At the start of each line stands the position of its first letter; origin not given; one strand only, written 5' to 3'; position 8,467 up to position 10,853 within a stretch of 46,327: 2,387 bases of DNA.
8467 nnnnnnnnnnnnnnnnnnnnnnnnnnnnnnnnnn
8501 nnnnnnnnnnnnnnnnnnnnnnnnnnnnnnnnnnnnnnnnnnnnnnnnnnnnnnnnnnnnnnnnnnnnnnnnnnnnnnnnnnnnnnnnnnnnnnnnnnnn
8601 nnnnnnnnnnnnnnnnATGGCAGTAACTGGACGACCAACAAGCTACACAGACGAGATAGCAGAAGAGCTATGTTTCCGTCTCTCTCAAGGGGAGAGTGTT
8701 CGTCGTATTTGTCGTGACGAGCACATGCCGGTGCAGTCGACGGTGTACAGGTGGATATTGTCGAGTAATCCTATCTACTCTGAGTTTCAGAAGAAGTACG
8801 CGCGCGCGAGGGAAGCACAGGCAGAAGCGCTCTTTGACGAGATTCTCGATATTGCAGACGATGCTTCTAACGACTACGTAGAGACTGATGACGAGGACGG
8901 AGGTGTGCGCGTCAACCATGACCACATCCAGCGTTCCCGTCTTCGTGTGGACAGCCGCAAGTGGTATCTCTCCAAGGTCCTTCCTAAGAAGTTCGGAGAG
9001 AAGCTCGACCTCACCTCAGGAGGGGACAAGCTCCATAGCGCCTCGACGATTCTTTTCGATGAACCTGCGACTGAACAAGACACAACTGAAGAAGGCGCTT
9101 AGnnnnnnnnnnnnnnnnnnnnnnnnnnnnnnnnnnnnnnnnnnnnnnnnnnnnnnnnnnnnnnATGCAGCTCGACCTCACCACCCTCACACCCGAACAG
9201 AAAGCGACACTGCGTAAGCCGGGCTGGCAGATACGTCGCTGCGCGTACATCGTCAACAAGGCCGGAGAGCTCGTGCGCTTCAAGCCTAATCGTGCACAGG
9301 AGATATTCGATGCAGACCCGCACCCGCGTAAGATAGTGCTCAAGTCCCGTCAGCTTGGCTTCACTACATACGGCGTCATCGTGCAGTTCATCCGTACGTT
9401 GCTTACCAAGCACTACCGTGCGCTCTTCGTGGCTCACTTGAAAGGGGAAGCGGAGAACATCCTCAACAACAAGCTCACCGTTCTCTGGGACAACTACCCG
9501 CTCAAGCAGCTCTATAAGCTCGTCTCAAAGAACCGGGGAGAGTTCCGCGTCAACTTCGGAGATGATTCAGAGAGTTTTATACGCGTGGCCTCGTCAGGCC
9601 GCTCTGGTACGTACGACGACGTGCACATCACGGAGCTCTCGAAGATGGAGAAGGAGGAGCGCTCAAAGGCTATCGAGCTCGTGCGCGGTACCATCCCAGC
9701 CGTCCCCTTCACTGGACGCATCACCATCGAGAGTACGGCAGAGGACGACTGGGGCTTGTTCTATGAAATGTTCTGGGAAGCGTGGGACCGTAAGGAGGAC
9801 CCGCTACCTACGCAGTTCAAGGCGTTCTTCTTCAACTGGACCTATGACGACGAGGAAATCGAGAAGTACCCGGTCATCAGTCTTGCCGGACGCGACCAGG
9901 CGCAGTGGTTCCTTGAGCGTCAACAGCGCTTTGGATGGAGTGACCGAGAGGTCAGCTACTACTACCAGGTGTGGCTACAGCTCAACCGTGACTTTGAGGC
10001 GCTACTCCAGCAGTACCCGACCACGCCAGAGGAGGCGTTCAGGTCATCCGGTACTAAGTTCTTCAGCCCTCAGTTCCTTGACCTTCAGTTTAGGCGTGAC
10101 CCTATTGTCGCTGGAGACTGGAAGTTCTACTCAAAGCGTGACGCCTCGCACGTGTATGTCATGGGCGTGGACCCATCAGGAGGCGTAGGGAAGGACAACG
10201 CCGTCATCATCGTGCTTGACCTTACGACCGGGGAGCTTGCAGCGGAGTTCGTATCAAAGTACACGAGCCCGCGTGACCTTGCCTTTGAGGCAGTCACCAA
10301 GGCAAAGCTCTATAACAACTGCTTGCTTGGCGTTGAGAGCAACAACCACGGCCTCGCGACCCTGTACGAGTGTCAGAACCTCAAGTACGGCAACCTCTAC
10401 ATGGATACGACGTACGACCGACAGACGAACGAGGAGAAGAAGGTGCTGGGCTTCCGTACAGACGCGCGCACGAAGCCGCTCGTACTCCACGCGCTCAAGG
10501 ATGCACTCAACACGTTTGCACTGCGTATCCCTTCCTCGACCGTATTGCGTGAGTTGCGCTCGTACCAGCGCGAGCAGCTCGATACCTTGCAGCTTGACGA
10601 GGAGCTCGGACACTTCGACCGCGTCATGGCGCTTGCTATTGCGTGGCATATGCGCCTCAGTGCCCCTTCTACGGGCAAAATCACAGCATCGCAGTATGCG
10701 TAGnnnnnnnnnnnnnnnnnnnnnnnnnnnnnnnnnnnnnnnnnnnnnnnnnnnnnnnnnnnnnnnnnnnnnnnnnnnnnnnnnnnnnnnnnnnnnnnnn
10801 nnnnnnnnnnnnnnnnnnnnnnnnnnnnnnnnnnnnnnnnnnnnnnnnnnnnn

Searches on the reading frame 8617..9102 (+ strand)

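Call 80: search_protein_families(library=phrogs, proteins=[window:8617-9102:+], max_evalue=0.001)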
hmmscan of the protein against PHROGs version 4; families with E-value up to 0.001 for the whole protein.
window:8617-9102:+ (161 aa): 2 families
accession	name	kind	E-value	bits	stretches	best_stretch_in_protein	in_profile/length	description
phrog_1482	-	head and packaging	6.5e-45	153.3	1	4-137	9-124/147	terminase small subunit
phrog_4102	-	head and packaging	1.1e-05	26.7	1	4-82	9-93/166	terminase small subunit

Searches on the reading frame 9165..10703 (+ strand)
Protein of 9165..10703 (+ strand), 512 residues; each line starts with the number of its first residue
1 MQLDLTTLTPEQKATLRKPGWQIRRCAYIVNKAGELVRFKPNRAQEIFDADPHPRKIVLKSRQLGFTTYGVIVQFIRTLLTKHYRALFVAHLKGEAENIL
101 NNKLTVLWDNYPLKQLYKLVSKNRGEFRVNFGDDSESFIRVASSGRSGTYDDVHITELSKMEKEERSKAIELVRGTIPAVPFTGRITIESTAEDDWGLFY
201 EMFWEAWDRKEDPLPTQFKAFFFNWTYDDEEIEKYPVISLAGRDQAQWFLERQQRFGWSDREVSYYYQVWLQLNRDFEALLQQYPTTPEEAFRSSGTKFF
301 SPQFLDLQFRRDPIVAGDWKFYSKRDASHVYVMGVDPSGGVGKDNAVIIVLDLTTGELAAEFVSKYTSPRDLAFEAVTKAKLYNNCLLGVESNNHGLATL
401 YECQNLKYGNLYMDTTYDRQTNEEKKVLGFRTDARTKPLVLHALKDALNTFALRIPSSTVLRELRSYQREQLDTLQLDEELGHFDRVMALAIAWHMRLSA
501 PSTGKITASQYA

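Call 10: search_protein_families(library=phrogs, proteins=[window:9165-10703:+])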
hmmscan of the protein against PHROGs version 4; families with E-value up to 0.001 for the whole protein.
window:9165-10703:+ (512 aa): 6 families
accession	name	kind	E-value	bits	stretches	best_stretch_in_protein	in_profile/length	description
phrog_2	-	head and packaging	5.8e-30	105.7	1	18-503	253-599/807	terminase large subunit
phrog_26724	-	unknown function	6e-28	98.7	1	8-199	2-190/192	-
phrog_38407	-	unknown function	1.2e-14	55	1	325-502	176-353/370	-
phrog_24361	-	head and packaging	2.5e-12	47.9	1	380-501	21-142/162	terminase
phrog_36964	-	head and packaging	8.9e-05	21.7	1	311-363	652-705/890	terminase large subunit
phrog_675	-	head and packaging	0.00027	20.3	1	34-139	36-138/576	terminase large subunit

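Call 70: search_dna_similar(query=window:9165-10703:+, collection=phages, mode=protein, max_rows=15)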
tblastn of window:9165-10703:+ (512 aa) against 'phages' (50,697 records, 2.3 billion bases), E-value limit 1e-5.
Records with a match: 691; places in all: 697; records where one place covers at least 80% of the query: 313.
Best place of each record, by identity: <60% 691.
By first word of the organism name: Escherichia 247; Vibrio 119; Stx2a-converting 83; Ralstonia 33; Pseudomonas 30; Shigella 20; Enterobacteria 13; Stx2-converting 12; Aeromonas 12; Rhizobium 11; and 40 more.
By host as written in the record: - 252; Escherichia coli 55; Escherichia coli O157:H7 18; Escherichia coli LF82 13; Escherichia coli K514 (EHEC) 7; Vibrio cyclitrophicus 7; Escherichia coli str. K-12 substr. MG1655 6; Shigella sonnei 6; and 206 more.
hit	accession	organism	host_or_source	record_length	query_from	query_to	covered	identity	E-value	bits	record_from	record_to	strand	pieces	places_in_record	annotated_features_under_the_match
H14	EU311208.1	Escherichia phage Min27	Escherichia coli O157:H7 str. Min27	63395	16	501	95%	28.4%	3e-38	155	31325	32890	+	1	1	ORF55: putative large subunit terminase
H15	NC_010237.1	Escherichia phage Min27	Escherichia coli O157:H7 str. Min27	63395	16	501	95%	28.4%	3e-38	155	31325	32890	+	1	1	terminase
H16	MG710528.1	Escherichia phage GER2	Escherichia coli O117:H7 strain 23169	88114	16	501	95%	28.3%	3e-39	158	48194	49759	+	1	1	hypothetical protein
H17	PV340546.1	Escherichia phage PhiR5_2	Escherichia coli str. K-12 substr. ...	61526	16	501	95%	28.3%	3e-39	158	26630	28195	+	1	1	terminase subunit protein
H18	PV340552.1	Escherichia phage PhiR12_3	Escherichia coli ECOR13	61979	16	501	95%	28.3%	3e-39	158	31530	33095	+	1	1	hypothetical protein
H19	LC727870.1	Stx2a-converting phage Stx2a_EH0430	-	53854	16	501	95%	28.3%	2e-38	155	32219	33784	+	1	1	record has no annotation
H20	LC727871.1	Stx2a-converting phage Stx2a_EH0474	-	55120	16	501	95%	28.3%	2e-38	155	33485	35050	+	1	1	record has no annotation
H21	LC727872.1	Stx2a-converting phage Stx2a_EH1535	-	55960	16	501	95%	28.3%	2e-38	155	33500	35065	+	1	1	record has no annotation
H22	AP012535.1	Stx2-converting phage Stx2a_WGPS9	Escherichia coli O157:H7 strain 981795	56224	16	501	95%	28.3%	5e-38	154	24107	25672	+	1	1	terminase large subunit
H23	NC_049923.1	Stx2-converting phage Stx2a_WGPS9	Escherichia coli O157:H7 strain 981795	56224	16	501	95%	28.3%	5e-38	154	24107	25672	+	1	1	terminase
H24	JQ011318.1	Escherichia phage TL-2011c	Escherichia coli O103:H25 strain ...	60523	16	501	95%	28.3%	5e-38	154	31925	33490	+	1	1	putative large subunit terminase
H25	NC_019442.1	Escherichia phage TL-2011c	Escherichia coli O103:H25 strain ...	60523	16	501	95%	28.3%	5e-38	154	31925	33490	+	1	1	terminase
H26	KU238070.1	Stx converting phage vB_EcoS_ST2-8624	-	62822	16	501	95%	28.3%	5e-38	154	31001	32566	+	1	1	large subunit terminase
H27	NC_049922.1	Stx converting phage vB_EcoS_ST2-8624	-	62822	16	501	95%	28.3%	5e-38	154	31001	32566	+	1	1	terminase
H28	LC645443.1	Stx2a-converting phage Stx2_EH2011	-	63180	16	501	95%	28.3%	5e-38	154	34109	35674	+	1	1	none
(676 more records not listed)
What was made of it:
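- The closest cultured-phage terminase is only 28% identical, which fits an uncultured host lineage (call 70).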
